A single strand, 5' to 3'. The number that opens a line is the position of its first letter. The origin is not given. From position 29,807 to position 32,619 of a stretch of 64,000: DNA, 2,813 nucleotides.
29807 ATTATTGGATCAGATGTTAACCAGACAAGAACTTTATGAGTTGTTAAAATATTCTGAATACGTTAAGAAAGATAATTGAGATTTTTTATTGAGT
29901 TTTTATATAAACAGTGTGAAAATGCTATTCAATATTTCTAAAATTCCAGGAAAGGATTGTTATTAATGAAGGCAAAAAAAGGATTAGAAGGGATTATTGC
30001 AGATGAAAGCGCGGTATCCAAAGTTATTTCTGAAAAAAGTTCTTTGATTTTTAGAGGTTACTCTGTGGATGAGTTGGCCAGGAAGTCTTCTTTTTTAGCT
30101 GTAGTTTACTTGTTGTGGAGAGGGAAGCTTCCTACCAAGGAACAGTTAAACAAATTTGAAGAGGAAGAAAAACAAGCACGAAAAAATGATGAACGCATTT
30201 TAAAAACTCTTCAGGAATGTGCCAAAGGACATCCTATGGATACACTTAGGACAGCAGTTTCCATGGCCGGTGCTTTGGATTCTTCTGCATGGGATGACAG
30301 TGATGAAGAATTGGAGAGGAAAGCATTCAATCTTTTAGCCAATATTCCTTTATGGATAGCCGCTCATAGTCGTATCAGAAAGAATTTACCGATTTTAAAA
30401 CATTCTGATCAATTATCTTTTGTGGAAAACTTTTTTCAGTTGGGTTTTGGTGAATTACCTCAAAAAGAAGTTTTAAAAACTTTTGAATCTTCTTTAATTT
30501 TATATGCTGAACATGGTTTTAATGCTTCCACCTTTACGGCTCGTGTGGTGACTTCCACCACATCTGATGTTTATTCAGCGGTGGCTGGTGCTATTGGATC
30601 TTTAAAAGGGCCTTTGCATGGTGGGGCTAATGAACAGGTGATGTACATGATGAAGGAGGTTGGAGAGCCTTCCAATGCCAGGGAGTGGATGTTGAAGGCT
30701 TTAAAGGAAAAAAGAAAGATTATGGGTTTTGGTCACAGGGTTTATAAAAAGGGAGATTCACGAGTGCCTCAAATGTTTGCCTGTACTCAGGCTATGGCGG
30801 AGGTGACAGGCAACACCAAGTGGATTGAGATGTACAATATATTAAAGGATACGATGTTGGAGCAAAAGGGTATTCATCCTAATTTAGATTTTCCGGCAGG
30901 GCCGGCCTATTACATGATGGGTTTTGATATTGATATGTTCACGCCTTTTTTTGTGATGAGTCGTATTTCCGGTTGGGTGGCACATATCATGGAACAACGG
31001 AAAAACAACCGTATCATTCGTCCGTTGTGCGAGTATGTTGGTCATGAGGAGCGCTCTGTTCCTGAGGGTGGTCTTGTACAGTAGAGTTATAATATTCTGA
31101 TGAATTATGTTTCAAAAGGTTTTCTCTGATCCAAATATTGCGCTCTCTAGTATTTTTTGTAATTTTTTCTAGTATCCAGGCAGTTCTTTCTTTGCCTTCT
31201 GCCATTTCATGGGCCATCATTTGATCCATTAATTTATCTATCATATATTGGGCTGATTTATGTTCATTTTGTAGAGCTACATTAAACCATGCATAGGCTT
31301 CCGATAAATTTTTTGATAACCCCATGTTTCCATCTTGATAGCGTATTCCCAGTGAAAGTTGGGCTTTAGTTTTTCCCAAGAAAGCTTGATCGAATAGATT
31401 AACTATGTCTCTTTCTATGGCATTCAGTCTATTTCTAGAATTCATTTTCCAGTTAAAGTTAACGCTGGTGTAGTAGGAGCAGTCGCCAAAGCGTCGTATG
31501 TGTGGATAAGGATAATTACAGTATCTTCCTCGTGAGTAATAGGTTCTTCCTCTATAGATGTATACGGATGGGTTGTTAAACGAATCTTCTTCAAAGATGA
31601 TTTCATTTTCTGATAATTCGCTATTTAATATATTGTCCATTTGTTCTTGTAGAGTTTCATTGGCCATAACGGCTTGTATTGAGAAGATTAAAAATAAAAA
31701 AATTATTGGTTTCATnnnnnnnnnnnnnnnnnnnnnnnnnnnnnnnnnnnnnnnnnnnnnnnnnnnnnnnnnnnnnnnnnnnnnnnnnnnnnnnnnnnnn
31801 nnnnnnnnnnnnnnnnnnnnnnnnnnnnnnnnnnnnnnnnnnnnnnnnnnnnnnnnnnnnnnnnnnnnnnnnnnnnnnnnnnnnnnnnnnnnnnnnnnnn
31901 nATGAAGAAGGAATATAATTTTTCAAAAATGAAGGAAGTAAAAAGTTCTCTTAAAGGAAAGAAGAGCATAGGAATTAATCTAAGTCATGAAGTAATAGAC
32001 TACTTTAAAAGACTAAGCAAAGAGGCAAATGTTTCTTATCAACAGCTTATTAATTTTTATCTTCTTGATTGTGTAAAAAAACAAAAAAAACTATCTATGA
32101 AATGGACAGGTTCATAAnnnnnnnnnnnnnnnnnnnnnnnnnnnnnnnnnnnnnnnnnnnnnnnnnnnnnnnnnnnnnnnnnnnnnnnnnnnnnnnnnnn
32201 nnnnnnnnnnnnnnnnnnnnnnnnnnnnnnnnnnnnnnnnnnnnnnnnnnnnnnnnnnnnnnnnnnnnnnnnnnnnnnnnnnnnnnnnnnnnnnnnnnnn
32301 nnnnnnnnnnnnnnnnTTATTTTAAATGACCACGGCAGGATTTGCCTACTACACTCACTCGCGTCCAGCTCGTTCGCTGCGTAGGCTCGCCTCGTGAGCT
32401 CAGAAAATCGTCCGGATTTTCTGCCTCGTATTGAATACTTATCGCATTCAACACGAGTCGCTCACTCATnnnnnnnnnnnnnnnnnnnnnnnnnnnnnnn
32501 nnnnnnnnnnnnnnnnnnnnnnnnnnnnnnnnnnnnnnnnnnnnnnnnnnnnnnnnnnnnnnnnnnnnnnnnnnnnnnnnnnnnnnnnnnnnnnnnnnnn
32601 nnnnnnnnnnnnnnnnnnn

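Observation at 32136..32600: Exact 200-bp-period, hairpin-rich module repeated twice behind tRNA-Arg(CCT), each copy bounded by a copy of the tRNA 3' end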

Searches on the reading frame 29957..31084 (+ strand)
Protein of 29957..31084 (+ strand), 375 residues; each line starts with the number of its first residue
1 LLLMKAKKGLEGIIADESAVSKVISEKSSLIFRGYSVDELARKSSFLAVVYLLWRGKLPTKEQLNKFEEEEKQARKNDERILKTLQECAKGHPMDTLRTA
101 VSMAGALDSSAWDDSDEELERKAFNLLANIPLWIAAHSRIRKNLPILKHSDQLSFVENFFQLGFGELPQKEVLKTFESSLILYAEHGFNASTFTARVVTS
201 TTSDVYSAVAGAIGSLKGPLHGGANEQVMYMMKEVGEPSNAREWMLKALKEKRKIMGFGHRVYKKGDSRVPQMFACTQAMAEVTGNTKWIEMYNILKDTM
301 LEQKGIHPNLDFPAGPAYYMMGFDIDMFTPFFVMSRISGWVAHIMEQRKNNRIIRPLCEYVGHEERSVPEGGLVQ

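Call 28: search_protein_families(library=pfam, proteins=[window:29957-31084:+], max_evalue=0.01)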
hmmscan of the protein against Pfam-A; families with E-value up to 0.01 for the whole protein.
window:29957-31084:+ (375 aa): 1 family
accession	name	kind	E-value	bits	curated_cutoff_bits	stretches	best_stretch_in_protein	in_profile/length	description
PF00285.26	Citrate_synt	-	1.1e-120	403.4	27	1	9-356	1-356/357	Citrate synthase, C-terminal domain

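Call 103: find_homologous_proteins(query=window:29957-31084:+, max_evalue=1e-150)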
Query window:29957-31084:+ (375 aa): 44 proteins with E <= 1e-150 among 8000 candidates.
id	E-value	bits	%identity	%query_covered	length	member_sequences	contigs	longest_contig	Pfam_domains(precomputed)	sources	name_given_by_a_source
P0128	4.0e-248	840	100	99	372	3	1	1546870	PF00285.27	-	-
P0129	8.3e-237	803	95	99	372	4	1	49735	PF00285.27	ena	-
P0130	1.0e-207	707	82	99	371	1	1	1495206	PF00285.27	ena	-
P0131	2.3e-205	700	82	99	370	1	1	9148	PF00285.27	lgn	-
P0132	2.7e-205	699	80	99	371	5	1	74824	PF00285.27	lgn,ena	-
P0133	3.1e-204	696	81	99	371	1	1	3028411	PF00285.27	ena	-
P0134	7.4e-204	695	81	98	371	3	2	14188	PF00285.27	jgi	-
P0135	1.2e-203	694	80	99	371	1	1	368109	PF00285.27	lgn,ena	-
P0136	3.8e-202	689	80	99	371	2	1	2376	PF00285.27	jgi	-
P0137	6.0e-201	685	80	98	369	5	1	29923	PF00285.27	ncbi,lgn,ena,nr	ncbi:MAG: bifunctional 2-methylcitrate synthase/citrate synthase [Bdellovibrionales bacterium]|nr:bi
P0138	1.2e-198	677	80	98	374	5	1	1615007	PF00285.27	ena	-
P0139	2.4e-198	676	78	99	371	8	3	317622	PF00285.27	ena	-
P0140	2.6e-198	676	80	98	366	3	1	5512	PF00285.27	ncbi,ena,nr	ncbi:MAG: bifunctional 2-methylcitrate synthase/citrate synthase [Oligoflexia bacterium]|nr:bifuncti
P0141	9.6e-198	674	77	99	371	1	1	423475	PF00285.27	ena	-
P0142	1.5e-197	674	78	98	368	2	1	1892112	PF00285.27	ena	-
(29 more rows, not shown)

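Call 104: list_cluster_members(proteins=[P0128, P0129])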
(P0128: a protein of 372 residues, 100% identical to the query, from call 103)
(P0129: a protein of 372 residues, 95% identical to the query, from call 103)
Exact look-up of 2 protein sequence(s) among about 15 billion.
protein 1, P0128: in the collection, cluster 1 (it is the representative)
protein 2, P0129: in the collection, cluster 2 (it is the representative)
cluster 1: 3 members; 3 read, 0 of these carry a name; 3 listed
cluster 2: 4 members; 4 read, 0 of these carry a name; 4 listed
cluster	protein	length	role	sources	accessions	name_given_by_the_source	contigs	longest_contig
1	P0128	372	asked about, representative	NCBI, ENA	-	-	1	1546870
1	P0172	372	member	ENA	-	-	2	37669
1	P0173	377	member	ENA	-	-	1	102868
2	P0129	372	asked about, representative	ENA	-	-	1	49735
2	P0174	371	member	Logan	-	-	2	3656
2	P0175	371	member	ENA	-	-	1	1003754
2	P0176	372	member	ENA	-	-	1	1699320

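Call 105: find_encoding_contigs(protein=P0172, flank=10000, max_places=3)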
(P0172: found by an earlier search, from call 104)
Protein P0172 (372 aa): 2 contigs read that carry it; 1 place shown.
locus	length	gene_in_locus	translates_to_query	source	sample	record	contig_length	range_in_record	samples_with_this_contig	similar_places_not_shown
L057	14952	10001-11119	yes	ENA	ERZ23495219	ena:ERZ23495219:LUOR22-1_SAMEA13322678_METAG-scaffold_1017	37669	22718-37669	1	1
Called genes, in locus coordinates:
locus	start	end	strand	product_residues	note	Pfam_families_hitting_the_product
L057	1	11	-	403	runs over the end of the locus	-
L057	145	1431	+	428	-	PF02812:ELFV_dehydrog_N, PF00208:ELFV_dehydrog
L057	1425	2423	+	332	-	PF01180:DHO_dh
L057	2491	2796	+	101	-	PF00216:Bac_DNA_binding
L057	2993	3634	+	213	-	-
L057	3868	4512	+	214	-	-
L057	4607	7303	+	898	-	PF00133:tRNA-synt_1, PF09334:tRNA-synt_1g, PF00133:tRNA-synt_1, PF13603:tRNA-synt_1_2 (faint), PF09334:tRNA-synt_1g (weak), PF08264:Anticodon_1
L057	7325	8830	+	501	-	PF03972:MmgE_PrpD_N, PF19305:MmgE_PrpD_C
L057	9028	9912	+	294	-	PF13714:PEP_mutase, PF00463:ICL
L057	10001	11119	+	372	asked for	PF00285:Citrate_synt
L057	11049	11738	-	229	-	PF08238:Sel1 (weak)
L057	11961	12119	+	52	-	-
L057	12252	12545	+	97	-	PF04365:BrnT_toxin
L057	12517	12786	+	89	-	PF14384:BrnA_antitoxin (weak)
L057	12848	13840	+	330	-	PF07804:HipA_C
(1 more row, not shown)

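Call 106: find_encoding_contigs(protein=P0176, flank=10000, max_places=2)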
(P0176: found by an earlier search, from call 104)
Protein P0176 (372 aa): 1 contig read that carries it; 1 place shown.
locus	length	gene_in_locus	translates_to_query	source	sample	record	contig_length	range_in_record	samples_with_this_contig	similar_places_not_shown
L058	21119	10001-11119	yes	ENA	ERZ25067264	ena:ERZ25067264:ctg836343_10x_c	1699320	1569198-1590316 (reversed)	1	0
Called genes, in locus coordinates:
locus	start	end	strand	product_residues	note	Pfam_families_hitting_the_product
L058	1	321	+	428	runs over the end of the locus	PF02812:ELFV_dehydrog_N, PF00208:ELFV_dehydrog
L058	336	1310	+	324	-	PF01180:DHO_dh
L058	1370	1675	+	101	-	PF00216:Bac_DNA_binding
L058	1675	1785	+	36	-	-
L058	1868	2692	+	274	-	-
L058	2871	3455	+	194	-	-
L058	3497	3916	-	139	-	PF13581:HATPase_c_2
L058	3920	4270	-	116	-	PF01740:STAS, PF13466:STAS_2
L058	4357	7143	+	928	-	PF00133:tRNA-synt_1, PF09334:tRNA-synt_1g, PF08264:Anticodon_1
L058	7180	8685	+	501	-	PF03972:MmgE_PrpD_N, PF19305:MmgE_PrpD_C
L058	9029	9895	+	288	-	PF13714:PEP_mutase, PF00463:ICL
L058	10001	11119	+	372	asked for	PF00285:Citrate_synt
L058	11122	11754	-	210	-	-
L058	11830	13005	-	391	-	PF14487:DarT, PF01661:Macro (weak)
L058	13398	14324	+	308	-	PF13657:Couple_hipA, PF01381:HTH_3 (weak)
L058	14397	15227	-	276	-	PF13276:HTH_21, PF00665:rve, PF13683:rve_3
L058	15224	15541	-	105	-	PF01527:HTH_Tnp_1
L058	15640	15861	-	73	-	-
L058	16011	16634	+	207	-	-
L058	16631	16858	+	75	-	-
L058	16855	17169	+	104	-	-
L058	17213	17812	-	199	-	PF13643:DUF4145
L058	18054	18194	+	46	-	-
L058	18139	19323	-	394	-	PF08843:AbiEii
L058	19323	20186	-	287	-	PF13338:AbiEi_4 (faint)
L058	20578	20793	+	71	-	PF04365:BrnT_toxin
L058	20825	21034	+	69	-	PF14384:BrnA_antitoxin (weak)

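Call 116: find_encoding_contigs(protein=P0173, flank=10000, max_places=2)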
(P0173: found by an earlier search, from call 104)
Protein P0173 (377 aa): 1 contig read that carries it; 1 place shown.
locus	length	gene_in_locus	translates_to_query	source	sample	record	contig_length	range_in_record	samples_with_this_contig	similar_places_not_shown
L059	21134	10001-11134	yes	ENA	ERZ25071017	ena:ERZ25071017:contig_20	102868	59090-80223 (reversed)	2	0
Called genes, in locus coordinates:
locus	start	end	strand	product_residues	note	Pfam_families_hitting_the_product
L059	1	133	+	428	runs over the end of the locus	PF02812:ELFV_dehydrog_N, PF00208:ELFV_dehydrog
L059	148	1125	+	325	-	PF01180:DHO_dh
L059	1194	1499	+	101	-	PF00216:Bac_DNA_binding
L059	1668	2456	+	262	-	-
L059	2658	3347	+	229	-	-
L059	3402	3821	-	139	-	PF13581:HATPase_c_2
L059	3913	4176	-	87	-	PF01740:STAS, PF13466:STAS_2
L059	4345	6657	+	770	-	PF00133:tRNA-synt_1, PF09334:tRNA-synt_1g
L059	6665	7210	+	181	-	PF08264:Anticodon_1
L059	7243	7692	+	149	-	PF03972:MmgE_PrpD_N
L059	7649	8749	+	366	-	PF03972:MmgE_PrpD_N, PF19305:MmgE_PrpD_C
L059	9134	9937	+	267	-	PF13714:PEP_mutase, PF00463:ICL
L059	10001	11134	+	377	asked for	PF00285:Citrate_synt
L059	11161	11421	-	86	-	-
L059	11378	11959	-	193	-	-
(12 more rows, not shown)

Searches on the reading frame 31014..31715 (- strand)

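Call 28: search_protein_families(library=pfam, proteins=[window:31014-31715:-], max_evalue=0.01)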
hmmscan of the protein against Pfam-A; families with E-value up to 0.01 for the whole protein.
window:31014-31715:- (233 aa): 1 family
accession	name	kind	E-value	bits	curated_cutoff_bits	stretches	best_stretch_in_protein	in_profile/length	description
PF08238.18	Sel1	-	0.0012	19.8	30.7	1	117-147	2-31/36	Sel1 repeat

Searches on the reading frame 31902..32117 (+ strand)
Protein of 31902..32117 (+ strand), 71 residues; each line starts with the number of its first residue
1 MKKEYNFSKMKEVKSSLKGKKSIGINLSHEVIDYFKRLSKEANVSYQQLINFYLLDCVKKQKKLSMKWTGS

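Call 24: find_encoding_contigs(protein=window:31902-32117:+, flank=4000, max_places=10)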
Protein window:31902-32117:+ (71 aa): no gene with exactly this product is on record in the collection.

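Call 28: search_protein_families(library=pfam, proteins=[window:31902-32117:+], max_evalue=0.01)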
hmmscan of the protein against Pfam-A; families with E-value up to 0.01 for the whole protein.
window:31902-32117:+ (71 aa): 2 families
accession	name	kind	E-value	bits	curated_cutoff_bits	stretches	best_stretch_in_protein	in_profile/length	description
PF12441.14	CopG_antitoxin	-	0.00027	22.1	28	1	4-54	23-76/79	CopG antitoxin of type II toxin-antitoxin system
PF14384.12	BrnA_antitoxin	-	0.00082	20.2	26.1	1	13-54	27-64/68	BrnA antitoxin of type II toxin-antitoxin system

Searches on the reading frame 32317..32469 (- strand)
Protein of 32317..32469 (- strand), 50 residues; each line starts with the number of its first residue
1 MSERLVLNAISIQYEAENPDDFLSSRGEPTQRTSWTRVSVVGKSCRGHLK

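Call 28: search_protein_families(library=pfam, proteins=[window:32317-32469:-], max_evalue=0.01)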
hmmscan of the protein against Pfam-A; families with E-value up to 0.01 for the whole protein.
window:32317-32469:- (50 aa): 0 families

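Call 41: find_homologous_proteins(query=window:32320-32469:-, max_evalue=1)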
Query seq(50 aa): no candidate shares three 5-residue words with the query. No homologue found.
